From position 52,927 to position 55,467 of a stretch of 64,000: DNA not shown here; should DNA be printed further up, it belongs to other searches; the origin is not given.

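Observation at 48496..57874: Two PglL/O-antigen-ligase-like Wzy_C+TPR membrane proteins interleaved with S/T-rich surface proteins: candidate protein O-glycosylation system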

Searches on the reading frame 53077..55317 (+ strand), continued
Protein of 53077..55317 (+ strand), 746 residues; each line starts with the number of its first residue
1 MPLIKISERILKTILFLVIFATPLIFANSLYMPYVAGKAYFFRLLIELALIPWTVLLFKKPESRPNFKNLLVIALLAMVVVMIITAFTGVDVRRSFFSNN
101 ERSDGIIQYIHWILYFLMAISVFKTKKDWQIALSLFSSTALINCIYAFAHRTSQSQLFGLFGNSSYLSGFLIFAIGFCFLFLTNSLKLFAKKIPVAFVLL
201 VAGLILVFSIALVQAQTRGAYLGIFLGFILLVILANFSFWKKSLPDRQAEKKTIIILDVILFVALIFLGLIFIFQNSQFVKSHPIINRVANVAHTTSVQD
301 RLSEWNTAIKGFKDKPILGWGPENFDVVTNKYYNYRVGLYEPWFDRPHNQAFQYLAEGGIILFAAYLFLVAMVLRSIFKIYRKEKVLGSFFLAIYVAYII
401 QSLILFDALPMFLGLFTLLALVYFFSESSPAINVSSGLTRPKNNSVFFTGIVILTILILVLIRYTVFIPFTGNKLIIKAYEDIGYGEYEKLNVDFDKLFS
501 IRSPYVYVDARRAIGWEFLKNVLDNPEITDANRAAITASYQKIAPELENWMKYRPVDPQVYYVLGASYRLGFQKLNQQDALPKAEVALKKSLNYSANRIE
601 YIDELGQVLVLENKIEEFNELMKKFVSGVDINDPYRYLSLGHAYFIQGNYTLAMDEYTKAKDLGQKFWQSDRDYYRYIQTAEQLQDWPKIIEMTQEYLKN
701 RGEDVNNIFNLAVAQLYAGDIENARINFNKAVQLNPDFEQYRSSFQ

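Call 9: find_homologous_proteins(query=window:53077-55317:+)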
Query window:53077-55317:+ (746 aa): 464 proteins with E <= 0.001 among 8000 candidates; the best 120 are listed.
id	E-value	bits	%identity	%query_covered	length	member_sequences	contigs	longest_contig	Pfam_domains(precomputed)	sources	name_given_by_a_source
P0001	0.0e+0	1651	100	100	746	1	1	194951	PF13414.13,PF00515.35,PF13181.13,PF07719.24,PF04932.21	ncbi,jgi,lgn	ncbi:MAG: O-antigen ligase family protein [Candidatus Paceibacterota bacterium]|jgi:O-antigen ligase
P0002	0.0e+0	1232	73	100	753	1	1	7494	PF13414.13,PF00515.35,PF13181.13,PF07719.24,PF04932.21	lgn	-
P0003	0.0e+0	1098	66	100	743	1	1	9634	PF13181.13,PF07719.24,PF04932.21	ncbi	-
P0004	0.0e+0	1072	65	100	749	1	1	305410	PF00515.35,PF13424.13,PF13181.13,PF07719.24,PF04932.21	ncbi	-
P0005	0.0e+0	1046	64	99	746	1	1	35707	PF13431.13,PF23914.2,PF00515.35,PF13424.13,PF07719.24,PF04932.21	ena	-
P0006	0.0e+0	1038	64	99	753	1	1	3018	PF23914.2,PF00515.35,PF13424.13,PF13181.13,PF07719.24,PF04932.21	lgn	-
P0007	0.0e+0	1013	62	100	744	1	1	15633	PF00515.35,PF13424.13,PF07719.24,PF04932.21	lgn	-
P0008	7.7e-283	959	58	99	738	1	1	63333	PF13431.13,PF00515.35,PF13424.13,PF13181.13,PF07719.24,PF04932.21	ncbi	-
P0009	9.0e-282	955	60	97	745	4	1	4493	PF00515.35,PF07719.24,PF04932.21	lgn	-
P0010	3.6e-268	910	58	100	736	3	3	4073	PF23914.2,PF13414.13,PF00515.35,PF13424.13,PF13181.13,PF07719.24,PF04932.21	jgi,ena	-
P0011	3.9e-266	903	60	90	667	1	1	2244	PF23914.2,PF00515.35,PF13424.13,PF13181.13,PF07719.24,PF04932.21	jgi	-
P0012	7.1e-223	760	48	100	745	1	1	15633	PF00515.35,PF13181.13,PF07719.24,PF04932.21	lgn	-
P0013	3.8e-200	685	47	99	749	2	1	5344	PF14559.13,PF13431.13,PF23914.2,PF00515.35,PF13424.13,PF13432.13,PF13428.13,PF13181.13,PF07719.24,PF13374.13,PF04932.21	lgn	-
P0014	6.9e-187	641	44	99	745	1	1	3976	PF14559.13,PF13431.13,PF00515.35,PF13424.13,PF13428.13,PF13181.13,PF07719.24,PF13374.13,PF04932.21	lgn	-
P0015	5.7e-181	622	67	58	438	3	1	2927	PF04932.21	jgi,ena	-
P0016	6.2e-179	615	44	99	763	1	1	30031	PF14559.13,PF13431.13,PF00515.35,PF13424.13,PF13428.13,PF13181.13,PF07719.24,PF13374.13,PF04932.21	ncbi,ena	-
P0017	7.0e-179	615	44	99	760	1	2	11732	PF14559.13,PF13431.13,PF00515.35,PF13424.13,PF13176.13,PF13432.13,PF13428.13,PF13181.13,PF07719.24,PF13374.13,PF04932.21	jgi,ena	-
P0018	8.9e-178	611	43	99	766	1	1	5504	PF14559.13,PF13431.13,PF00515.35,PF13424.13,PF13176.13,PF13428.13,PF13181.13,PF07719.24,PF13374.13,PF04932.21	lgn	-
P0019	4.2e-176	606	41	100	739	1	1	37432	PF14559.13,PF00515.35,PF13424.13,PF13428.13,PF13181.13,PF07719.24,PF04932.21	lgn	-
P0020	2.5e-171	590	41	99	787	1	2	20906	PF14559.13,PF13431.13,PF00515.35,PF13424.13,PF13176.13,PF13432.13,PF13428.13,PF13181.13,PF07719.24,PF13374.13,PF04932.21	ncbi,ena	-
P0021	6.0e-167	575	41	99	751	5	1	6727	PF00515.35,PF13424.13,PF13181.13,PF07719.24,PF04932.21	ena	-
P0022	1.1e-164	568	38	100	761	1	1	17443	PF00515.35,PF13424.13,PF13181.13,PF07719.24,PF04932.21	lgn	-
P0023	2.0e-161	557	40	99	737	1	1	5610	PF00515.35,PF13428.13,PF13181.13,PF07719.24,PF04932.21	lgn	-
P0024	7.1e-159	549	38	99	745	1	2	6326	PF00515.35,PF13424.13,PF13181.13,PF07719.24,PF04932.21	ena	-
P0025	2.1e-156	541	39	100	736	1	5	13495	PF13431.13,PF00515.35,PF13424.13,PF13428.13,PF13181.13,PF07719.24,PF04932.21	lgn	-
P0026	4.4e-154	533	39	99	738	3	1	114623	PF23914.2,PF00515.35,PF13424.13,PF13181.13,PF07719.24,PF04932.21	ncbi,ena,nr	ncbi:MAG: O-antigen ligase family protein [Candidatus Pacebacteria bacterium]|nr:O-antigen ligase fa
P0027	3.2e-153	530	40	99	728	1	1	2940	PF00515.35,PF13424.13,PF13181.13,PF07719.24,PF04932.21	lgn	-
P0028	1.7e-151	524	39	99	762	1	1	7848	PF00515.35,PF04932.21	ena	-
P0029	2.7e-150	520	38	99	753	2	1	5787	PF00515.35,PF13424.13,PF13181.13,PF07719.24,PF04932.21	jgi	-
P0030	1.5e-149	518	39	94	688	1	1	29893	PF23914.2,PF00515.35,PF13424.13,PF13432.13,PF13428.13,PF13181.13,PF07719.24,PF13374.13,PF04932.21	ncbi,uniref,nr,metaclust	ncbi:MAG: hypothetical protein A2Z68_00255 [Candidatus Nealsonbacteria bacterium RBG_13_38_11]|unire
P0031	1.9e-149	518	40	98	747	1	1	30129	PF23914.2,PF00515.35,PF13424.13,PF13428.13,PF13181.13,PF07719.24,PF13374.13,PF04932.21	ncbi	ncbi:MAG: O-antigen ligase family protein [Minisyncoccales bacterium]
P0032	4.1e-149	517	37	98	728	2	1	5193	PF00515.35,PF13424.13,PF07719.24,PF04932.21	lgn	-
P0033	9.9e-149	515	39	99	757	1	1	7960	PF00515.35,PF13424.13,PF13428.13,PF13181.13,PF07719.24,PF04932.21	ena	-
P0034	1.2e-148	515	37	98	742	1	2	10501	PF13431.13,PF00515.35,PF13424.13,PF13181.13,PF07719.24,PF04932.21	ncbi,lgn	-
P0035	2.1e-148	514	38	97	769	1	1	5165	PF00515.35,PF13424.13,PF13181.13,PF07719.24,PF04932.21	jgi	-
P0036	3.0e-148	514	39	96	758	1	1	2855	PF23914.2,PF00515.35,PF13181.13,PF07719.24,PF04932.21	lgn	-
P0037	2.8e-146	507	38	99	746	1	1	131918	PF14559.13,PF23914.2,PF00515.35,PF13424.13,PF13428.13,PF13181.13,PF07719.24,PF04932.21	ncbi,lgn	-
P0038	8.8e-146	506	40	96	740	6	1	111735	PF23914.2,PF00515.35,PF13424.13,PF13428.13,PF13181.13,PF07719.24,PF13374.13,PF04932.21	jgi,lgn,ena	-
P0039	3.8e-144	500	38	98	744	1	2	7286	PF00515.35,PF13424.13,PF13432.13,PF13181.13,PF07719.24,PF04932.21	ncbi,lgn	-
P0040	4.7e-144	500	39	99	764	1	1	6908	PF00515.35,PF13424.13,PF13181.13,PF07719.24,PF04932.21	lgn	-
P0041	3.6e-143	497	38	99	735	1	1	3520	PF00515.35,PF13424.13,PF13432.13,PF13181.13,PF07719.24,PF13374.13,PF04932.21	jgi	jgi:O-antigen ligase/Tfp pilus assembly protein PilF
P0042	1.6e-142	495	38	97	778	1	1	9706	PF04932.21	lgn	-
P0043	2.0e-142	494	39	99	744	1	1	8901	PF00515.35,PF13181.13,PF07719.24,PF04932.21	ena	-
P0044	2.1e-142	494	37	99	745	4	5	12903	PF00515.35,PF13181.13,PF07719.24,PF04932.21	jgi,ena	-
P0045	4.8e-139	483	36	100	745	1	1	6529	PF00515.35,PF13424.13,PF13181.13,PF07719.24,PF04932.21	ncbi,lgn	-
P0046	2.3e-133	464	34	99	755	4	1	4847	PF04932.21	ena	-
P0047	3.0e-130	454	35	99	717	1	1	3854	PF14559.13,PF00515.35,PF13424.13,PF13176.13,PF13432.13,PF13428.13,PF13181.13,PF07719.24,PF13374.13,PF04932.21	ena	-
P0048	4.1e-129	450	36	99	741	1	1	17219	PF07719.24,PF04932.21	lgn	-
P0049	9.3e-126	439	36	87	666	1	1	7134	PF04932.21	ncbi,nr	ncbi:MAG: O-antigen ligase family protein [bacterium]|nr:O-antigen ligase family protein [bacterium]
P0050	2.3e-125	438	35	97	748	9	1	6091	PF14559.13,PF13431.13,PF23914.2,PF00515.35,PF13424.13,PF13432.13,PF13428.13,PF13181.13,PF07719.24,PF04932.21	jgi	-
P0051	1.9e-123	432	35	96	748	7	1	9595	PF14559.13,PF13431.13,PF23914.2,PF00515.35,PF13424.13,PF13432.13,PF13428.13,PF13181.13,PF07719.24,PF04932.21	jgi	-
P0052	1.6e-118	415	34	98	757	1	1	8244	PF14559.13,PF13431.13,PF13371.13,PF00515.35,PF12895.14,PF13424.13,PF13432.13,PF13428.13,PF13181.13,PF07719.24,PF04932.21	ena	-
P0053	1.2e-116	409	35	98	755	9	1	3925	PF13431.13,PF23914.2,PF13428.13,PF14559.13,PF13371.13,PF00515.35,PF12895.14,PF13424.13,PF13432.13,PF13181.13,PF07719.24,PF04932.21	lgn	-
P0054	4.0e-112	394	37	77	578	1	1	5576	PF14559.13,PF13431.13,PF23914.2,PF13414.13,PF00515.35,PF13424.13,PF13432.13,PF13428.13,PF13181.13,PF07719.24,PF04932.21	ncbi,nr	ncbi:MAG: O-antigen ligase family protein [Candidatus Colwellbacteria bacterium]|nr:O-antigen ligase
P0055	9.2e-75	271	37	58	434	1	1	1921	PF04932.21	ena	-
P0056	3.3e-66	242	26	98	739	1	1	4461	PF23914.2,PF13414.13,PF13176.13,PF13428.13,PF14559.13,PF13371.13,PF00515.35,PF12895.14,PF13424.13,PF21033.5,PF13432.13,PF13181.13,PF07719.24,PF04932.21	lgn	-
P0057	5.9e-64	235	26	99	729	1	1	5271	PF13431.13,PF23914.2,PF13414.13,PF13176.13,PF13428.13,PF14559.13,PF24575.2,PF13371.13,PF00515.35,PF12895.14,PF13424.13,PF21033.5,PF13432.13,PF13429.13,PF13181.13,PF14561.13,PF07719.24,PF04932.21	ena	-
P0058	1.0e-63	234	28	97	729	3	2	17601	PF13431.13,PF23914.2,PF07720.19,PF13414.13,PF13176.13,PF13428.13,PF14559.13,PF24575.2,PF13371.13,PF00515.35,PF12895.14,PF13424.13,PF21033.5,PF13432.13,PF13181.13,PF14561.13,PF07719.24,PF13174.13,PF04932.21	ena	-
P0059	2.4e-63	233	28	99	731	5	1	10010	PF14853.13,PF13431.13,PF23914.2,PF25058.2,PF13176.13,PF12569.15,PF13428.13,PF14559.13,PF00515.35,PF12895.14,PF13424.13,PF21033.5,PF13432.13,PF13429.13,PF13181.13,PF14561.13,PF07719.24,PF04932.21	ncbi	-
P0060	5.3e-63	232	27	99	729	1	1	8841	PF13431.13,PF13414.13,PF13176.13,PF13428.13,PF14559.13,PF00515.35,PF12895.14,PF13424.13,PF21033.5,PF13432.13,PF13181.13,PF14561.13,PF07719.24,PF04932.21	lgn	-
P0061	9.6e-63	231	29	98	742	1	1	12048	PF13431.13,PF23914.2,PF13414.13,PF25058.2,PF13176.13,PF13428.13,PF14559.13,PF00515.35,PF12895.14,PF13424.13,PF21033.5,PF13432.13,PF13181.13,PF14561.13,PF07719.24,PF04932.21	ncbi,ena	-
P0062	2.6e-62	230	28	96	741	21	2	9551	PF13431.13,PF23914.2,PF25058.2,PF13176.13,PF13428.13,PF14559.13,PF00515.35,PF12895.14,PF13424.13,PF21033.5,PF13432.13,PF13181.13,PF14561.13,PF07719.24,PF04932.21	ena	-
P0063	1.1e-61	227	27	99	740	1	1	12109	PF14559.13,PF13431.13,PF13414.13,PF00515.35,PF12895.14,PF13424.13,PF13432.13,PF13428.13,PF13181.13,PF07719.24,PF04932.21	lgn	-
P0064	1.4e-61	227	28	97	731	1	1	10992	PF13431.13,PF23914.2,PF13414.13,PF13176.13,PF13428.13,PF14559.13,PF00515.35,PF12895.14,PF13424.13,PF21033.5,PF13432.13,PF13429.13,PF13181.13,PF14561.13,PF07719.24,PF13174.13,PF04932.21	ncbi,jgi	-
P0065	3.0e-61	226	26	97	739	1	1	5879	PF13431.13,PF23914.2,PF13414.13,PF25058.2,PF13176.13,PF12569.15,PF13428.13,PF14559.13,PF00515.35,PF12895.14,PF13424.13,PF21033.5,PF13432.13,PF13181.13,PF14561.13,PF07719.24,PF04932.21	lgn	-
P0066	1.1e-60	224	28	96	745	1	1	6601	PF13431.13,PF23914.2,PF13414.13,PF13176.13,PF13428.13,PF14559.13,PF13371.13,PF00515.35,PF12895.14,PF13424.13,PF21033.5,PF13432.13,PF13181.13,PF07719.24,PF04932.21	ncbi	-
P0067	2.0e-60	223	28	97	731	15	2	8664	PF23914.2,PF13414.13,PF13176.13,PF13428.13,PF14559.13,PF00515.35,PF12895.14,PF13424.13,PF21033.5,PF13432.13,PF13181.13,PF07719.24,PF04932.21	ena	-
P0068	2.6e-60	223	28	97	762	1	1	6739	PF14559.13,PF13431.13,PF23914.2,PF00515.35,PF21033.5,PF13428.13,PF13181.13,PF07719.24,PF13174.13,PF04932.21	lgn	-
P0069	9.6e-60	221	27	99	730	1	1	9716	PF13431.13,PF23914.2,PF25062.2,PF13414.13,PF13176.13,PF13428.13,PF13374.13,PF14559.13,PF13371.13,PF00515.35,PF12895.14,PF13424.13,PF21033.5,PF13432.13,PF13181.13,PF14561.13,PF07719.24,PF04932.21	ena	-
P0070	1.5e-59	220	26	96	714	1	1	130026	PF23914.2,PF13414.13,PF25058.2,PF13428.13,PF14559.13,PF00515.35,PF13424.13,PF21033.5,PF13432.13,PF13181.13,PF14561.13,PF07719.24,PF13174.13,PF04932.21,PF20308.5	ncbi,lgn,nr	ncbi:MAG: O-antigen ligase family protein [bacterium]|nr:O-antigen ligase family protein [bacterium]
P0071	1.8e-59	220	26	99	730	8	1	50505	PF13431.13,PF23914.2,PF13414.13,PF13176.13,PF13428.13,PF14559.13,PF00515.35,PF12895.14,PF13424.13,PF21033.5,PF13432.13,PF13181.13,PF07719.24,PF04932.21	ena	-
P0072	1.7e-58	217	29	75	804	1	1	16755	PF13431.13,PF23914.2,PF13414.13,PF25058.2,PF13176.13,PF13428.13,PF14559.13,PF00515.35,PF13424.13,PF21033.5,PF13432.13,PF13181.13,PF14561.13,PF07719.24,PF04932.21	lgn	-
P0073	6.1e-58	215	27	99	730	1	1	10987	PF13431.13,PF23914.2,PF13414.13,PF13176.13,PF13428.13,PF13374.13,PF14559.13,PF24575.2,PF13371.13,PF00515.35,PF12895.14,PF13424.13,PF21033.5,PF13432.13,PF13429.13,PF13181.13,PF14561.13,PF07719.24,PF04932.21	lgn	-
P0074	1.0e-57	214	29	67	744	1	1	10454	PF14559.13,PF13431.13,PF13432.13,PF13428.13,PF14561.13,PF07719.24,PF04932.21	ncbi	-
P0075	1.1e-57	214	28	99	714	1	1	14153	PF23914.2,PF13414.13,PF13176.13,PF13428.13,PF14559.13,PF00515.35,PF13424.13,PF21033.5,PF13432.13,PF13181.13,PF07719.24,PF04932.21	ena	-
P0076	1.7e-57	214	25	98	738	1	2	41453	PF13431.13,PF23914.2,PF13414.13,PF13428.13,PF14559.13,PF00515.35,PF13424.13,PF21033.5,PF13181.13,PF07719.24,PF13174.13,PF04932.21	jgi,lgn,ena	-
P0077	2.0e-57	213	26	99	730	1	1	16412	PF13431.13,PF23914.2,PF25062.2,PF13176.13,PF13428.13,PF14559.13,PF00515.35,PF12895.14,PF13424.13,PF21033.5,PF13432.13,PF13181.13,PF14561.13,PF07719.24,PF13174.13,PF04932.21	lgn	-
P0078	5.9e-57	212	27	98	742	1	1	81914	PF14559.13,PF13431.13,PF13414.13,PF13424.13,PF21033.5,PF13428.13,PF13181.13,PF14561.13,PF07719.24,PF04932.21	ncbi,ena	-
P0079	1.3e-56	211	26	99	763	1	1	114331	PF14559.13,PF13431.13,PF23914.2,PF13414.13,PF13424.13,PF21033.5,PF13432.13,PF13428.13,PF13181.13,PF07719.24,PF04932.21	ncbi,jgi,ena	ncbi:MAG: O-antigen ligase family protein [Patescibacteria group bacterium]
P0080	1.9e-56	210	27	96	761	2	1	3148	PF13431.13,PF23914.2,PF13414.13,PF13176.13,PF13428.13,PF14559.13,PF12895.14,PF13424.13,PF21033.5,PF13432.13,PF13181.13,PF07719.24,PF04932.21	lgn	-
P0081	2.3e-56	210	29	77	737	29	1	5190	PF14559.13,PF13414.13,PF25058.2,PF13424.13,PF13428.13,PF13181.13,PF04932.21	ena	-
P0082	2.6e-56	210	25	99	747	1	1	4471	PF13431.13,PF23914.2,PF13414.13,PF13176.13,PF13428.13,PF14559.13,PF00515.35,PF12895.14,PF13424.13,PF21033.5,PF13181.13,PF14561.13,PF07719.24,PF04932.21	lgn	-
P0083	2.6e-56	210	26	98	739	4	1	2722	PF14559.13,PF23914.2,PF25058.2,PF00515.35,PF13424.13,PF21033.5,PF13432.13,PF13428.13,PF13181.13,PF07719.24,PF04932.21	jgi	-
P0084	3.5e-56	209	26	96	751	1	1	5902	PF23914.2,PF13414.13,PF25058.2,PF13428.13,PF14559.13,PF00515.35,PF13424.13,PF21033.5,PF13181.13,PF14561.13,PF07719.24,PF04932.21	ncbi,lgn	-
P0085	6.3e-56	208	26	99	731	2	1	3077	PF13431.13,PF23914.2,PF13414.13,PF13176.13,PF13428.13,PF14559.13,PF24575.2,PF13371.13,PF00515.35,PF12895.14,PF13424.13,PF21033.5,PF13432.13,PF13181.13,PF14561.13,PF07719.24,PF04932.21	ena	-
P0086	9.2e-56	208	26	98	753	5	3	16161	PF14559.13,PF13431.13,PF13414.13,PF00515.35,PF13424.13,PF21033.5,PF13432.13,PF13428.13,PF13181.13,PF07719.24,PF04932.21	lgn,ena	-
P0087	1.2e-55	208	25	100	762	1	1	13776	PF23914.2,PF13414.13,PF25058.2,PF13176.13,PF13428.13,PF14559.13,PF00515.35,PF12895.14,PF13424.13,PF21033.5,PF13432.13,PF13181.13,PF14561.13,PF07719.24,PF04932.21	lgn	-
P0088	1.4e-55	207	29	97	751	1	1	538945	PF14559.13,PF23914.2,PF00515.35,PF13428.13,PF13181.13,PF04932.21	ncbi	-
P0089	2.2e-55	207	26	99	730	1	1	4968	PF13431.13,PF23914.2,PF13414.13,PF13176.13,PF13428.13,PF14559.13,PF13371.13,PF00515.35,PF12895.14,PF13424.13,PF21033.5,PF13432.13,PF09295.17,PF13181.13,PF14561.13,PF07719.24,PF04932.21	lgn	-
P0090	4.6e-55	206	27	91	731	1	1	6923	PF14559.13,PF13431.13,PF13414.13,PF00515.35,PF12895.14,PF13432.13,PF13428.13,PF13181.13,PF07719.24,PF04932.21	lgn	-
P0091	2.1e-54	203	26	96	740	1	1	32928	PF13431.13,PF23914.2,PF13414.13,PF25058.2,PF13176.13,PF12569.15,PF13428.13,PF14559.13,PF00515.35,PF12895.14,PF13424.13,PF21033.5,PF13432.13,PF13181.13,PF14561.13,PF07719.24,PF13174.13,PF04932.21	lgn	-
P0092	2.2e-54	203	25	96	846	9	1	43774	PF14559.13,PF13431.13,PF00515.35,PF13424.13,PF13181.13,PF07719.24,PF04932.21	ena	-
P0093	7.2e-54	202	29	82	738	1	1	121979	PF14559.13,PF00515.35,PF13424.13,PF13176.13,PF21033.5,PF13432.13,PF13428.13,PF13181.13,PF07719.24,PF04932.21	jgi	jgi:putative inorganic carbon (HCO3(-)) transporter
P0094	8.5e-54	201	29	72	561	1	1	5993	PF04932.21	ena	-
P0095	8.7e-54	201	26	98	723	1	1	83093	PF13431.13,PF23914.2,PF13414.13,PF13176.13,PF12569.15,PF13428.13,PF14559.13,PF25068.3,PF13371.13,PF00515.35,PF12895.14,PF13424.13,PF21033.5,PF13432.13,PF13181.13,PF14561.13,PF07719.24,PF13174.13,PF04932.21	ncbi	-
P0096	1.1e-53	201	30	63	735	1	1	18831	PF14559.13,PF23914.2,PF13428.13,PF13429.13,PF14561.13,PF04932.21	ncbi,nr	ncbi:MAG: O-antigen ligase family protein [Candidatus Vogelbacteria bacterium]|nr:O-antigen ligase f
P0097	1.1e-53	201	27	99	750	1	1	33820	PF23914.2,PF13414.13,PF13428.13,PF14559.13,PF00515.35,PF12895.14,PF13424.13,PF21033.5,PF13432.13,PF13181.13,PF07719.24,PF04932.21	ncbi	-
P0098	1.5e-53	201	25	96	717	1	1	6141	PF14559.13,PF13432.13,PF13428.13,PF13181.13,PF07719.24,PF04932.21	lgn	-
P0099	2.1e-53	200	34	24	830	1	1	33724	PF14559.13,PF13431.13,PF13414.13,PF00515.35,PF21033.5,PF13432.13,PF13428.13,PF13181.13,PF07719.24,PF04932.21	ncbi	ncbi:MAG: O-antigen ligase family protein [Candidatus Nealsonbacteria bacterium]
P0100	6.1e-53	199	32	56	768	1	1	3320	PF04932.21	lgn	-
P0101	6.7e-53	198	27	98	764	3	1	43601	PF14559.13,PF13431.13,PF23914.2,PF13414.13,PF00515.35,PF13424.13,PF21033.5,PF13428.13,PF13181.13,PF07719.24,PF04932.21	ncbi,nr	ncbi:MAG: O-antigen ligase family protein [Patescibacteria group bacterium]|nr:O-antigen ligase fami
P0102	1.1e-52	198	27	42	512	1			PF00515.35,PF13181.13,PF07719.24,PF04932.21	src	-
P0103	1.2e-52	198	34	58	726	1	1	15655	PF14559.13,PF23914.2,PF13428.13,PF14561.13,PF07719.24,PF04932.21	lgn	-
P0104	2.1e-52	197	25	95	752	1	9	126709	PF25063.1,PF13431.13,PF23914.2,PF13414.13,PF25058.2,PF13428.13,PF14559.13,PF00515.35,PF12895.14,PF13424.13,PF21033.5,PF13432.13,PF13429.13,PF13181.13,PF14561.13,PF07719.24,PF04932.21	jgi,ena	-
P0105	2.3e-52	197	27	97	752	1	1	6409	PF13431.13,PF23914.2,PF13414.13,PF13176.13,PF13428.13,PF14559.13,PF00515.35,PF13424.13,PF21033.5,PF13432.13,PF13181.13,PF07719.24,PF04932.21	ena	-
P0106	3.1e-52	196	27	98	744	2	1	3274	PF13431.13,PF23914.2,PF13414.13,PF13176.13,PF12569.15,PF13428.13,PF13374.13,PF14559.13,PF13371.13,PF00515.35,PF12895.14,PF13424.13,PF21033.5,PF13432.13,PF13429.13,PF13181.13,PF14561.13,PF07719.24,PF13174.13,PF04932.21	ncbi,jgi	-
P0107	3.3e-52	196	25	98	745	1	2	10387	PF13431.13,PF23914.2,PF13414.13,PF12569.15,PF13428.13,PF14559.13,PF00515.35,PF12895.14,PF13424.13,PF21033.5,PF13432.13,PF13429.13,PF13181.13,PF07719.24,PF13174.13,PF04932.21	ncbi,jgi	-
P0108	4.1e-52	196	33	64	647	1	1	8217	PF14559.13,PF04932.21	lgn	-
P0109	5.4e-52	195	31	57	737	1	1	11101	PF13431.13,PF13414.13,PF13176.13,PF13428.13,PF07721.21,PF14559.13,PF13371.13,PF00515.35,PF12895.14,PF13424.13,PF13432.13,PF13181.13,PF07719.24,PF04932.21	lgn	-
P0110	2.3e-51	193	30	29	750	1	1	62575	PF14559.13,PF13431.13,PF23914.2,PF13414.13,PF13428.13,PF13181.13,PF04932.21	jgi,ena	-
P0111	2.8e-51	193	27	97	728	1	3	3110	PF14559.13,PF13431.13,PF13371.13,PF00515.35,PF13176.13,PF21033.5,PF13432.13,PF13428.13,PF13181.13,PF07719.24,PF04932.21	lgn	-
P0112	3.0e-51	193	30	57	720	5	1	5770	PF13428.13,PF04932.21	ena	-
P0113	4.0e-51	193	27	99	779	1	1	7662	PF13431.13,PF23914.2,PF13414.13,PF13428.13,PF13374.13,PF14559.13,PF00515.35,PF12895.14,PF13424.13,PF21033.5,PF13432.13,PF13181.13,PF07719.24,PF04932.21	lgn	-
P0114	4.8e-51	192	25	98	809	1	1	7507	PF13431.13,PF13414.13,PF13428.13,PF14559.13,PF00515.35,PF13424.13,PF21033.5,PF13432.13,PF13181.13,PF07719.24,PF13174.13,PF04932.21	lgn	-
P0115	6.7e-51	192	26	99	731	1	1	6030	PF14559.13,PF13428.13,PF04932.21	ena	-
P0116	6.8e-51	192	25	96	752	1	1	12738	PF13431.13,PF23914.2,PF25058.2,PF13428.13,PF14559.13,PF00515.35,PF12895.14,PF13424.13,PF21033.5,PF13432.13,PF13181.13,PF14561.13,PF07719.24,PF04932.21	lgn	-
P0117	1.9e-50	190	26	97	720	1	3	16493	PF13428.13,PF13181.13,PF07719.24,PF04932.21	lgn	-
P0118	2.0e-50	190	32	57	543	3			PF04932.21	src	-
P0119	2.6e-50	190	32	61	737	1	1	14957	PF13431.13,PF23914.2,PF13414.13,PF13176.13,PF13428.13,PF13374.13,PF14559.13,PF00515.35,PF12895.14,PF13424.13,PF21033.5,PF13181.13,PF14561.13,PF07719.24,PF04932.21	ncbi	-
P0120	2.6e-50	190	28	82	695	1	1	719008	PF14559.13,PF23914.2,PF13428.13,PF13181.13,PF07719.24,PF04932.21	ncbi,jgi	ncbi:MAG: O-antigen ligase family protein [Candidatus Paceibacterota bacterium]|jgi:O-antigen ligase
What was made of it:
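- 53077..55317 (+): Wzy2: 746-aa Wzy_C + TPR enzyme with 13 TM helices. It is the proposed O-oligosaccharyltransferase. The identical protein is in NCBI as 'O-antigen ligase family protein [Candidatus Paceibacterota bacterium]' (call 9).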
